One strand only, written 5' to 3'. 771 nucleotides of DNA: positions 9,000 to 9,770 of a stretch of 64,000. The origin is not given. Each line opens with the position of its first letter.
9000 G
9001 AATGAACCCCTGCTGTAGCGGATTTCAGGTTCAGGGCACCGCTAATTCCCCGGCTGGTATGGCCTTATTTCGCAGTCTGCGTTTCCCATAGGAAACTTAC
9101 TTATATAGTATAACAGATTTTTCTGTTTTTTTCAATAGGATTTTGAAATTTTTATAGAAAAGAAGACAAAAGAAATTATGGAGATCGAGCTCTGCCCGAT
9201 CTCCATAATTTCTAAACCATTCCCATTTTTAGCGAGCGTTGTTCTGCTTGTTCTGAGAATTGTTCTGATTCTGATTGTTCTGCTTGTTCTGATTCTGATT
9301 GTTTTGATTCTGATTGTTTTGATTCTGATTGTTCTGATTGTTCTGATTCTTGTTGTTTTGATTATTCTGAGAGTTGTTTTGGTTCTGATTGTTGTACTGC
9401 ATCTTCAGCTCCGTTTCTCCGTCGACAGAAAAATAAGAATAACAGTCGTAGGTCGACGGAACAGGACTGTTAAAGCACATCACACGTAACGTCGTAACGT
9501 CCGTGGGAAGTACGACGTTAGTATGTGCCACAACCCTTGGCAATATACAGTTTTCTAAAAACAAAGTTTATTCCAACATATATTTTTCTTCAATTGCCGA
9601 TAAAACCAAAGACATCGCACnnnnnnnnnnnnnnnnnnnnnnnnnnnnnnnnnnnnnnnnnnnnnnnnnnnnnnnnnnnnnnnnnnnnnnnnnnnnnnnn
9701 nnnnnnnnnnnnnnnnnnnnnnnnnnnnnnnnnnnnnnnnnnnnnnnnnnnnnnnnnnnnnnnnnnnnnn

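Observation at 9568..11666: Two translationally coupled, apparently paralogous multipass membrane proteins of unknown function after secA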

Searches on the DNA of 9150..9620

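Call 64: search_rna_families(source=window, start=9150, end=9620, threshold=evalue, max_evalue=10)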
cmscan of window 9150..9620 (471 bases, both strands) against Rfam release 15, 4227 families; matches with E-value up to 10: 9.
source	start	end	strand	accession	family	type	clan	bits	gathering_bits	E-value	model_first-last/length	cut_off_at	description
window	9152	9213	+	RF04339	Plastid-psbJ-3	Cis-reg;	CL00152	25.8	61.7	0.041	38-125/125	no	Plastid-psbJ-3 3UTR RNA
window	9171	9213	-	RF03623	mir-1252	Gene; miRNA;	-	24.8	70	0.065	1-65/65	no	mir-1252 microRNA precursor family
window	9153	9227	-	RF03598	MIR6024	Gene; miRNA;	-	19.7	72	0.21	1-99/99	no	MIR6024 microRNA precursor family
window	9158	9228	+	RF00690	MIR408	Gene; miRNA;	-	16.6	64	0.25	1-126/126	no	MIR408 microRNA precursor family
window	9484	9606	-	RF02618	SSRC34_2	Gene; sRNA;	-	15.1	48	9.4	1-125/125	no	Streptococcus sRNA 34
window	9376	9418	+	RF03323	mir-3613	Gene; miRNA;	-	14.4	91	4.6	1-86/86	no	mir-3613 microRNA precursor family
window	9156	9229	-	RF03967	mir-1270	Gene; miRNA;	-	13.6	90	9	1-83/83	no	mir-1270 microRNA precursor family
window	9380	9479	-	RF03911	mir-1910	Gene; miRNA;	-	13.1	70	9.9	1-80/80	no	mir-1910 microRNA precursor family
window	9176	9280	-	RF01932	bxd_4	Gene; lncRNA;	-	12.6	40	9.6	1-106/106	no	Bithoraxoid conserved region 4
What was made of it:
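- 9419..9470 (-): Conserved 5'UTR element of the N/Q gene, a possible H-type pseudoknot. Stem S1 pairs 9470-9465 with 9447-9442. Stem S2 pairs 9459-9452 with 9426-9419. The 3' arm of S2 abuts the RBS. No Rfam match (call 64).
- On Rfam RNA families (for the conserved 5'UTR of the N/Q gene): The permissive search of 9150-9620 gives only sub-threshold noise (call 64).
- Tried and rejected: Rfam match for the conserved N/Q leader: none (call 64).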
